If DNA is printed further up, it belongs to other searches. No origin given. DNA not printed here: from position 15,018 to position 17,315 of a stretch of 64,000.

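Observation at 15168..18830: B12-binding radical SAM enzyme with a CX4CX2C cluster and a possible C-terminal PqqD-like domain, next to a ZnR-DUF4178 / DUF350 / ZnR-DUF4178 triad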

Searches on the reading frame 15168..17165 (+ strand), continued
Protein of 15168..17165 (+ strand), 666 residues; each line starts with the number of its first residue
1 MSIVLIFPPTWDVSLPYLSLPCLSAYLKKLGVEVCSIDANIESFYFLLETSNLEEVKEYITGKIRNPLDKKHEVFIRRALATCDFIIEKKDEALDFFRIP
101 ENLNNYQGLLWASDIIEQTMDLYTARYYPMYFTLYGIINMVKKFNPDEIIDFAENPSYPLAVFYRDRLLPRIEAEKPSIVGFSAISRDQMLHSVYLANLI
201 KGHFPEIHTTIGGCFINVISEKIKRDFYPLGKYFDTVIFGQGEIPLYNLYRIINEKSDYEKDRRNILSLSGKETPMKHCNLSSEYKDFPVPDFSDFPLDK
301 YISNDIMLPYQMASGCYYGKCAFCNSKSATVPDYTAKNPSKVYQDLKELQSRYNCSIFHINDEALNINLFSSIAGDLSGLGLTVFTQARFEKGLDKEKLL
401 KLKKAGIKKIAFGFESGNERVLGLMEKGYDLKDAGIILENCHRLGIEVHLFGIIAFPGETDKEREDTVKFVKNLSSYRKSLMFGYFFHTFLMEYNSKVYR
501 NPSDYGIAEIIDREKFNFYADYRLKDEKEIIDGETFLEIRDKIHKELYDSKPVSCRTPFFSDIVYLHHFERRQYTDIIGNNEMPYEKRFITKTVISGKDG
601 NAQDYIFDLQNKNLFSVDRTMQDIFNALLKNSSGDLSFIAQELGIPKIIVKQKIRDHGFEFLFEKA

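Call 54: fold_search(model_id=the predicted structure, library=pdb)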
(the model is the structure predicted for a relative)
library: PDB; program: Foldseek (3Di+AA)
matches with E <= 10: 1246; with E <= 0.001: 78
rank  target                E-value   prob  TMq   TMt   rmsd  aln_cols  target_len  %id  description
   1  5ul4                  7.0e-14  1.00  0.50  0.46   6.5       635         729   13  Structure of Cobalamin-dependent S-adenosylmethionine radical enzyme OxsB with aqua-cobalamin and S-adenosylmethionine b (released 2017-04-19)
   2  5ul3                  1.9e-13  1.00  0.45  0.41  17.1       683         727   13  Structure of Cobalamin-dependent S-adenosylmethionine radical enzyme OxsB with aqua-cobalamin bound (released 2017-04-19)
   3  6wte_A                3.8e-13  1.00  0.48  0.55   9.3       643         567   11  Structure of radical S-adenosylmethionine methyltransferase, TsrM, from Kitasatospora setae with cobalamin and [4Fe-4S (released 2020-12-23)
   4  6wte_B                1.1e-12  1.00  0.49  0.60   7.6       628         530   11  Structure of radical S-adenosylmethionine methyltransferase, TsrM, from Kitasatospora setae with cobalamin and [4Fe-4S (released 2020-12-23)
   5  9ccb                  1.2e-12  1.00  0.40  0.60   8.4       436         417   16  X-ray crystal structure of methyl-coenzyme M reductase glutamine methylase (MgmA) from Methanothermobacter marburgensis  (released 2025-01-01)
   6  9n1d                  2.5e-12  1.00  0.40  0.43   9.7       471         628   16  Crystal structure of CysS from Corallococcus sp. CA054B with 5'-deoxyadenosine and methionine bound (released 2026-01-28)
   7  6fd2_A                2.6e-12  1.00  0.48  0.69   7.3       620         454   10  Radical SAM 1,2-diol dehydratase AprD4 in complex with its substrate paromamine (released 2018-01-17)
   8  6fd2_B                3.3e-12  1.00  0.50  0.72   8.6       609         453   11  Radical SAM 1,2-diol dehydratase AprD4 in complex with its substrate paromamine (released 2018-01-17)
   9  6wtf_A                3.3e-12  1.00  0.43  0.52   8.1       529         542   13  Structure of radical S-adenosylmethionine methyltransferase, TsrM, from Kitasatospora setae with tryptophan substrate  (released 2020-12-23)
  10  6wtf_B                4.5e-12  1.00  0.48  0.58   8.2       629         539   12  Structure of radical S-adenosylmethionine methyltransferase, TsrM, from Kitasatospora setae with tryptophan substrate  (released 2020-12-23)
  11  5ul2                  5.1e-12  1.00  0.47  0.43   7.8       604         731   14  Structure of Apo, SeMet-labeled Cobalamin-dependent S-adenosylmethionine radical enzyme OxsB (released 2017-04-19)
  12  9a6d_A                1.2e-10  1.00  0.39  0.55   8.7       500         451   14  Integrative model of MTAB-YVFG by crosslinking MS and deep learning (released 2024-09-18)
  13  7mjz                  2.0e-10  1.00  0.40  0.58   8.5       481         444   12  The structure of MiaB with pentasulfide bridge (released 2021-09-15)
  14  7mjw_A                2.8e-10  1.00  0.40  0.57   8.4       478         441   12  Methylated MiaB in the complex with 5'-deoxyadenosine, methionine and RNA (released 2021-09-15)
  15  7mjv_A                3.9e-10  1.00  0.41  0.59   7.6       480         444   12  MiaB in the complex with s-adenosylmethionine and RNA (released 2021-09-15)
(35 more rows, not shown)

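Call 71: search_protein_families(library=ncbifam, proteins=[P0046, P0014, P0005, P0025, P0006, P0111, P0002, P0003, P0004], max_evalue=1e-15)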
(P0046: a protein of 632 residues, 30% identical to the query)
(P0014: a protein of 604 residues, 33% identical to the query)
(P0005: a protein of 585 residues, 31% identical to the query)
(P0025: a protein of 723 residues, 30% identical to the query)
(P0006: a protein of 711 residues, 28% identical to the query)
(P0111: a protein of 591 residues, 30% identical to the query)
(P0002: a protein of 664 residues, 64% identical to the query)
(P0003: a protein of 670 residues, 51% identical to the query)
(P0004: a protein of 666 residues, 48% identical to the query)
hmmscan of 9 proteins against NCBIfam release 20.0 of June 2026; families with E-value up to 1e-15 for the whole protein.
P0046 (632 aa): 7 families
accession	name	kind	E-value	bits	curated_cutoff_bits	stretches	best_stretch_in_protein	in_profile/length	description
TIGR03975.1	rSAM_ocin_1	subfamily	1.2e-39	136.3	281.85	1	202-550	111-462/606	RiPP maturation radical SAM C-methyltransferase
TIGR04479.1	bcpD_PhpK_rSAM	subfamily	1.4e-36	125.9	600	1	200-549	91-438/504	PhpK family radical SAM P-methyltransferase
NF050148.1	rSAM_ApyD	equivalog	8.7e-25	87.2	750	1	204-512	58-360/645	RiPP biosynthesis radical SAM protein ApyD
TIGR04385.1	B12_rSAM_cofa1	equivalog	2.5e-22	79.7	450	1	198-518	40-364/438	B12 lower ligand biosynthesis radical SAM protein BzaD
TIGR03471.1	HpnJ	equivalog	3.2e-20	72.5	577.6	1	237-515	84-362/472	hopanoid biosynthesis associated radical SAM protein HpnJ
TIGR04072.2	rSAM_ladder_B12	equivalog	1.2e-18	67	360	1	210-523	48-354/443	lipid biosynthesis B12-binding/radical SAM protein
NF038361.1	rSAM_Sden_1168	equivalog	9.9e-17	60.7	575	1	202-518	121-451/560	Sden_1168 family B12-binding radical SAM P-methyltransferase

P0014 (604 aa): 10 families
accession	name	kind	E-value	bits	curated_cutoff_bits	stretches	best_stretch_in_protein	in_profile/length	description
TIGR03975.1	rSAM_ocin_1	subfamily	1.9e-37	129.1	281.85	1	184-523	122-463/606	RiPP maturation radical SAM C-methyltransferase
TIGR04479.1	bcpD_PhpK_rSAM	subfamily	9.8e-36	123.2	600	1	171-519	92-436/504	PhpK family radical SAM P-methyltransferase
NF038361.1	rSAM_Sden_1168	equivalog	1.2e-29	103.3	575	1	171-489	116-450/560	Sden_1168 family B12-binding radical SAM P-methyltransferase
NF050148.1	rSAM_ApyD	equivalog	2.4e-28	98.9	750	1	180-486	64-362/645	RiPP biosynthesis radical SAM protein ApyD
TIGR04385.1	B12_rSAM_cofa1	equivalog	1.6e-24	86.9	450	1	170-492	42-366/438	B12 lower ligand biosynthesis radical SAM protein BzaD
TIGR03471.1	HpnJ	equivalog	2.5e-24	86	577.6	1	207-486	84-361/472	hopanoid biosynthesis associated radical SAM protein HpnJ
TIGR02026.1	BchE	equivalog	4.9e-20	71.8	481.35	1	182-489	55-364/497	magnesium-protoporphyrin IX monomethyl ester anaerobic oxidative cyclase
TIGR04013.1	B12_SAM_MJ_1487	hypoth_equivalog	5.9e-17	61.6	251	0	177-368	30-197/382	TIGR04013 family B12-binding domain/radical SAM domain-containing protein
TIGR04014.1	B12_SAM_MJ_0865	equivalog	1.2e-16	60.6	360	1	186-489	34-335/434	methyl-coenzyme M reductase glutamine C-methyltransferase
TIGR04072.2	rSAM_ladder_B12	equivalog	2.7e-16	59.2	360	0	186-481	54-340/443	lipid biosynthesis B12-binding/radical SAM protein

P0005 (585 aa): 8 families
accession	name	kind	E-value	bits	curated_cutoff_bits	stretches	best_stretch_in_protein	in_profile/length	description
TIGR04479.1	bcpD_PhpK_rSAM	subfamily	1.3e-36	126.1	600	1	169-521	90-438/504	PhpK family radical SAM P-methyltransferase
TIGR03975.1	rSAM_ocin_1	subfamily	1.4e-35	122.9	281.85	1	184-522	122-462/606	RiPP maturation radical SAM C-methyltransferase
NF050148.1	rSAM_ApyD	equivalog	6.7e-27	94.1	750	1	178-487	63-363/645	RiPP biosynthesis radical SAM protein ApyD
TIGR02026.1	BchE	equivalog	1.5e-24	86.7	481.35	1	186-487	59-362/497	magnesium-protoporphyrin IX monomethyl ester anaerobic oxidative cyclase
TIGR04385.1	B12_rSAM_cofa1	equivalog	8.1e-23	81.3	450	1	176-492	48-366/438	B12 lower ligand biosynthesis radical SAM protein BzaD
TIGR03471.1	HpnJ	equivalog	1.1e-21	77.3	577.6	1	272-489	141-364/472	hopanoid biosynthesis associated radical SAM protein HpnJ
NF038361.1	rSAM_Sden_1168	equivalog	3.4e-19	68.8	575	1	186-489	136-450/560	Sden_1168 family B12-binding radical SAM P-methyltransferase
TIGR04072.2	rSAM_ladder_B12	equivalog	3.4e-17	62.2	360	1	219-495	97-354/443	lipid biosynthesis B12-binding/radical SAM protein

P0025 (723 aa): 7 families
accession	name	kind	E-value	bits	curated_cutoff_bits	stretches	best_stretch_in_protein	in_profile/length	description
TIGR03975.1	rSAM_ocin_1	subfamily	7.3e-37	127.1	281.85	1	173-515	116-461/606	RiPP maturation radical SAM C-methyltransferase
TIGR04479.1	bcpD_PhpK_rSAM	subfamily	1e-34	119.8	600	1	174-484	98-409/504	PhpK family radical SAM P-methyltransferase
NF050148.1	rSAM_ApyD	equivalog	6.3e-32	110.8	750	1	174-481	63-363/645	RiPP biosynthesis radical SAM protein ApyD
TIGR03471.1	HpnJ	equivalog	1.7e-20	73.3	577.6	1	198-492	80-373/472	hopanoid biosynthesis associated radical SAM protein HpnJ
TIGR04013.1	B12_SAM_MJ_1487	hypoth_equivalog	8e-18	64.4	251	0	154-357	13-192/382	TIGR04013 family B12-binding domain/radical SAM domain-containing protein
TIGR04072.2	rSAM_ladder_B12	equivalog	9e-18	64.1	360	1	206-489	90-354/443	lipid biosynthesis B12-binding/radical SAM protein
NF038361.1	rSAM_Sden_1168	equivalog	2.6e-16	59.3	575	1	188-481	143-448/560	Sden_1168 family B12-binding radical SAM P-methyltransferase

P0006 (711 aa): 10 families
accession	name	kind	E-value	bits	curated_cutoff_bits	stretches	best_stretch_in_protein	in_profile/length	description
TIGR03975.1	rSAM_ocin_1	subfamily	7e-40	137.1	281.85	1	167-511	112-459/606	RiPP maturation radical SAM C-methyltransferase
TIGR04479.1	bcpD_PhpK_rSAM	subfamily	4.2e-30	104.6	600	1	171-483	98-410/504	PhpK family radical SAM P-methyltransferase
TIGR04072.2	rSAM_ladder_B12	equivalog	4.1e-25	88.3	360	1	203-486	89-353/443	lipid biosynthesis B12-binding/radical SAM protein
NF050148.1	rSAM_ApyD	equivalog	1.1e-24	86.9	750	1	160-479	51-363/645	RiPP biosynthesis radical SAM protein ApyD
TIGR03471.1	HpnJ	equivalog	6.2e-22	78.1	577.6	1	193-480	77-363/472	hopanoid biosynthesis associated radical SAM protein HpnJ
TIGR02026.1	BchE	equivalog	3.4e-20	72.4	481.35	1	171-483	51-366/497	magnesium-protoporphyrin IX monomethyl ester anaerobic oxidative cyclase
TIGR04014.1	B12_SAM_MJ_0865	equivalog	9.4e-20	70.8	360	1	171-481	26-335/434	methyl-coenzyme M reductase glutamine C-methyltransferase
NF038361.1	rSAM_Sden_1168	equivalog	9.8e-19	67.3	575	1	179-479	136-448/560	Sden_1168 family B12-binding radical SAM P-methyltransferase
TIGR04013.1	B12_SAM_MJ_1487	hypoth_equivalog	1.5e-17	63.5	251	1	203-479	59-330/382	TIGR04013 family B12-binding domain/radical SAM domain-containing protein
TIGR04385.1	B12_rSAM_cofa1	equivalog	1.1e-16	61.1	450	1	155-484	38-366/438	B12 lower ligand biosynthesis radical SAM protein BzaD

P0111 (591 aa): 9 families
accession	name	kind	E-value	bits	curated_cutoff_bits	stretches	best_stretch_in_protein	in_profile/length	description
TIGR03975.1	rSAM_ocin_1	subfamily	3.9e-34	118.1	281.85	1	175-515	118-462/606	RiPP maturation radical SAM C-methyltransferase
TIGR04479.1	bcpD_PhpK_rSAM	subfamily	1.2e-31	109.7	600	1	173-484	98-410/504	PhpK family radical SAM P-methyltransferase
NF050148.1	rSAM_ApyD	equivalog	1.9e-26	92.6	750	1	172-480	62-363/645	RiPP biosynthesis radical SAM protein ApyD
TIGR04072.2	rSAM_ladder_B12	equivalog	3.4e-20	72.1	360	1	180-487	53-353/443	lipid biosynthesis B12-binding/radical SAM protein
TIGR02026.1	BchE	equivalog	5.9e-17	61.7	481.35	1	174-485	52-367/497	magnesium-protoporphyrin IX monomethyl ester anaerobic oxidative cyclase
TIGR03471.1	HpnJ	equivalog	1.1e-16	60.8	577.6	1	209-482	91-364/472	hopanoid biosynthesis associated radical SAM protein HpnJ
NF040542.1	rSAM_RCCLKC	equivalog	2.5e-16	59.9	450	1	145-482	7-349/423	arsinothricin biosynthesis radical SAM protein ArsL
NF038361.1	rSAM_Sden_1168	equivalog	3.5e-16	58.9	575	1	181-486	136-454/560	Sden_1168 family B12-binding radical SAM P-methyltransferase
TIGR04014.1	B12_SAM_MJ_0865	equivalog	8.6e-16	57.7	360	0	173-481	26-334/434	methyl-coenzyme M reductase glutamine C-methyltransferase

P0002 (664 aa): 5 families
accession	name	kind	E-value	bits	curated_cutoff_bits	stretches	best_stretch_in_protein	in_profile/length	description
TIGR03975.1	rSAM_ocin_1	subfamily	6.9e-38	130.5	281.85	1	167-514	119-466/606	RiPP maturation radical SAM C-methyltransferase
TIGR03471.1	HpnJ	equivalog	6.5e-22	78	577.6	1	313-476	203-367/472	hopanoid biosynthesis associated radical SAM protein HpnJ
NF050148.1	rSAM_ApyD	equivalog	7.1e-21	74.3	750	1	166-474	64-366/645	RiPP biosynthesis radical SAM protein ApyD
TIGR04479.1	bcpD_PhpK_rSAM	subfamily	4.2e-16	58.4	600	1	168-475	102-410/504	PhpK family radical SAM P-methyltransferase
TIGR04072.2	rSAM_ladder_B12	equivalog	7.8e-16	57.7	360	0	286-485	159-357/443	lipid biosynthesis B12-binding/radical SAM protein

P0003 (670 aa): 7 families
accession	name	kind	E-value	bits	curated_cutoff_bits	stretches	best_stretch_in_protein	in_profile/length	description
TIGR03975.1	rSAM_ocin_1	subfamily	5.4e-38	130.9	281.85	1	181-529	123-470/606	RiPP maturation radical SAM C-methyltransferase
TIGR03471.1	HpnJ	equivalog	3e-22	79.2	577.6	1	311-486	187-366/472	hopanoid biosynthesis associated radical SAM protein HpnJ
TIGR02026.1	BchE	equivalog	3.9e-20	72.2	481.35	1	177-485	54-365/497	magnesium-protoporphyrin IX monomethyl ester anaerobic oxidative cyclase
TIGR04072.2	rSAM_ladder_B12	equivalog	2.1e-19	69.5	360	1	292-496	154-357/443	lipid biosynthesis B12-binding/radical SAM protein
TIGR04479.1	bcpD_PhpK_rSAM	subfamily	1.4e-18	66.6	600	1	189-486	111-410/504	PhpK family radical SAM P-methyltransferase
NF050148.1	rSAM_ApyD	equivalog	1.3e-16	60.1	750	1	179-510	67-390/645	RiPP biosynthesis radical SAM protein ApyD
NF038361.1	rSAM_Sden_1168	equivalog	2.3e-16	59.5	575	1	189-486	141-452/560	Sden_1168 family B12-binding radical SAM P-methyltransferase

P0004 (666 aa): 5 families
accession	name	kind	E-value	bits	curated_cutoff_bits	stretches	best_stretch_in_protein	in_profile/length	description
TIGR03975.1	rSAM_ocin_1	subfamily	9.6e-37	126.7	281.85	1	167-478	120-436/606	RiPP maturation radical SAM C-methyltransferase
TIGR03471.1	HpnJ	equivalog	9.5e-24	84.1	577.6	1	296-474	185-367/472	hopanoid biosynthesis associated radical SAM protein HpnJ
TIGR04479.1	bcpD_PhpK_rSAM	subfamily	1.9e-22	79.3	600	1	168-471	103-408/504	PhpK family radical SAM P-methyltransferase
NF050148.1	rSAM_ApyD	equivalog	1e-18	67.1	750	1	168-498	67-391/645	RiPP biosynthesis radical SAM protein ApyD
TIGR04072.2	rSAM_ladder_B12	equivalog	8e-18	64.3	360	1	196-482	89-356/443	lipid biosynthesis B12-binding/radical SAM protein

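Call 73: search_protein_families(library=padloc, proteins=[window:15168-17165:+], max_evalue=0.01)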
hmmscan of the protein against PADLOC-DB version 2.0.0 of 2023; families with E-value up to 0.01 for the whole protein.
window:15168-17165:+ (666 aa): 0 families

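Call 86: find_encoding_contigs(protein=P0005, flank=10000, max_places=1)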
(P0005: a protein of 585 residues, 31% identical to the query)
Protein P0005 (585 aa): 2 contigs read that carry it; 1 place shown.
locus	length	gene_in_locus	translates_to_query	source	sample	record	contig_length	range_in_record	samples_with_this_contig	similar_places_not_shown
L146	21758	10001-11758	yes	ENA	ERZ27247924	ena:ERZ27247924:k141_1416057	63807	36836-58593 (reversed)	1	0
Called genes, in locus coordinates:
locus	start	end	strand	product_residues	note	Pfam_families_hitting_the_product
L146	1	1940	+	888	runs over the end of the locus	PF02739:5_3_exonuc_N, PF01367:5_3_exonuc, PF01612:DNA_pol_A_exo1, PF22619:DNA_polI_exo1, PF00476:DNA_pol_A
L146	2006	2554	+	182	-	PF01121:CoaE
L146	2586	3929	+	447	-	PF07498:Rho_N, PF07497:Rho_RNA_bind, PF00006:ATP-synt_ab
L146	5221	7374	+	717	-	PF00672:HAMP, PF00512:HisKA, PF02518:HATPase_c, PF00072:Response_reg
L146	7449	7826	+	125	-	PF00072:Response_reg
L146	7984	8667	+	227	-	PF07040:DUF1326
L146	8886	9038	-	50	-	-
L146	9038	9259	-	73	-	-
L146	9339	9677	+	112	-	PF00633:HHH (faint), PF12836:HHH_3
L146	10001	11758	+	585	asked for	PF02310:B12-binding (faint), PF04055:Radical_SAM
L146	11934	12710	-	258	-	PF01435:Peptidase_M48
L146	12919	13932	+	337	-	PF20030:bpMoxR, PF00158:Sigma54_activat (faint), PF01078:Mg_chelatase (faint), PF00004:AAA (weak), PF07726:AAA_3, PF07728:AAA_5, PF17863:AAA_lid_2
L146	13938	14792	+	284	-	PF01882:DUF58, PF13519:VWA_2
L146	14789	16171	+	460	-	-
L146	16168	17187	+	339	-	PF13519:VWA_2, PF00092:VWA (weak)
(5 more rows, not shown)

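Call 90: search_protein_families(library=pfam, proteins=[L136:5661-8006:+, L136:11848-13641:+, L135:4860-6497:+, L136:5065-5661:+, L136:8006-9619:+, L102:1-1926:+], max_evalue=0.001)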
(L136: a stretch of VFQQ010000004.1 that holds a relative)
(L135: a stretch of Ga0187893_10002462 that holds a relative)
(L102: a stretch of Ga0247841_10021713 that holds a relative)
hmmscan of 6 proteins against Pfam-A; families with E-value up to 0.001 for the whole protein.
L136:5661-8006:+ (782 aa): 1 family
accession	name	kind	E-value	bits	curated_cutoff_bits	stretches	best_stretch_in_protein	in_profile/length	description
PF02675.21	AdoMet_dc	-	7.2e-23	81.4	25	1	628-733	3-107/107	S-adenosylmethionine decarboxylase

L136:11848-13641:+ (598 aa): 5 families
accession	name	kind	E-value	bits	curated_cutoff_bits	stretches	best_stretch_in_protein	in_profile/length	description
PF01593.30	Amino_oxidase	-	2.3e-19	70.4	19.8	1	134-595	1-443/443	Flavin containing amine oxidoreductase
PF13450.12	NAD_binding_8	-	1.8e-11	44.6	21.9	1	129-196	1-66/68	NAD(P)-binding Rossmann-like domain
PF00890.30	FAD_binding_2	-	2.3e-06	27.5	20.4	1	127-166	2-40/414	FAD binding domain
PF01266.30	DAO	-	1.9e-05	24.8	27.9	1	127-173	2-48/353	FAD dependent oxidoreductase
PF12831.13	FAD_oxidored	-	0.00046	20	27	1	126-178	1-52/416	FAD dependent oxidoreductase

L135:4860-6497:+ (546 aa): 4 families
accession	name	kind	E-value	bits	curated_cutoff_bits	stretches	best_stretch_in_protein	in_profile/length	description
PF13450.12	NAD_binding_8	-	2.5e-12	47.3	21.9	1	67-134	1-66/68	NAD(P)-binding Rossmann-like domain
PF01593.30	Amino_oxidase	-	1.1e-08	35.2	19.8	1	72-538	1-442/443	Flavin containing amine oxidoreductase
PF01266.30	DAO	-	1.1e-07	32.1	27.9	1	65-135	2-58/353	FAD dependent oxidoreductase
PF00890.30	FAD_binding_2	-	2.3e-05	24.2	20.4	1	65-318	2-169/414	FAD binding domain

L136:5065-5661:+ (199 aa): 4 families
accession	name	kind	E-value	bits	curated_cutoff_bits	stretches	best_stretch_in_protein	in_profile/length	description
PF08281.18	Sigma70_r4_2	-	4.1e-15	55.6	25.7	1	140-191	3-54/54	Sigma-70, region 4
PF04545.22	Sigma70_r4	-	3.6e-12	46.1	24.1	1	144-193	1-50/50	Sigma-70, region 4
PF04542.20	Sigma70_r2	-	2e-06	27.9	24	1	25-91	4-67/71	Sigma-70 region 2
PF07638.17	Sigma70_ECF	-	2.5e-05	24.7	21.1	1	58-180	55-168/185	ECF sigma factor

L136:8006-9619:+ (538 aa): 2 families
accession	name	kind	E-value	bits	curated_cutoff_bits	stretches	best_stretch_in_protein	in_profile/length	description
PF13785.11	DUF4178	-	5.7e-33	114.4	25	2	299-437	2-135/136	Domain of unknown function (DUF4178)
PF14803.11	Zn_ribbon_Nudix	-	0.00043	20.6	25.6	0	247-271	3-29/34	Nudix N-terminal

L102:1-1926:+ (642 aa): 3 families
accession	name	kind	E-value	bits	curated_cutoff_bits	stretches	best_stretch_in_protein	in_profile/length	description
PF13785.11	DUF4178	-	3e-29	102.4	25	2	275-414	1-135/136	Domain of unknown function (DUF4178)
PF13248.11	Zn_ribbon_3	-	0.00044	20.1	27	0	223-231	3-11/26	zinc-ribbon domain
PF21344.3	Zn_ribbon_LysW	-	0.00052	20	27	0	218-230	17-29/46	Alpha-aminoadipate carrier protein LysW-like, globular domain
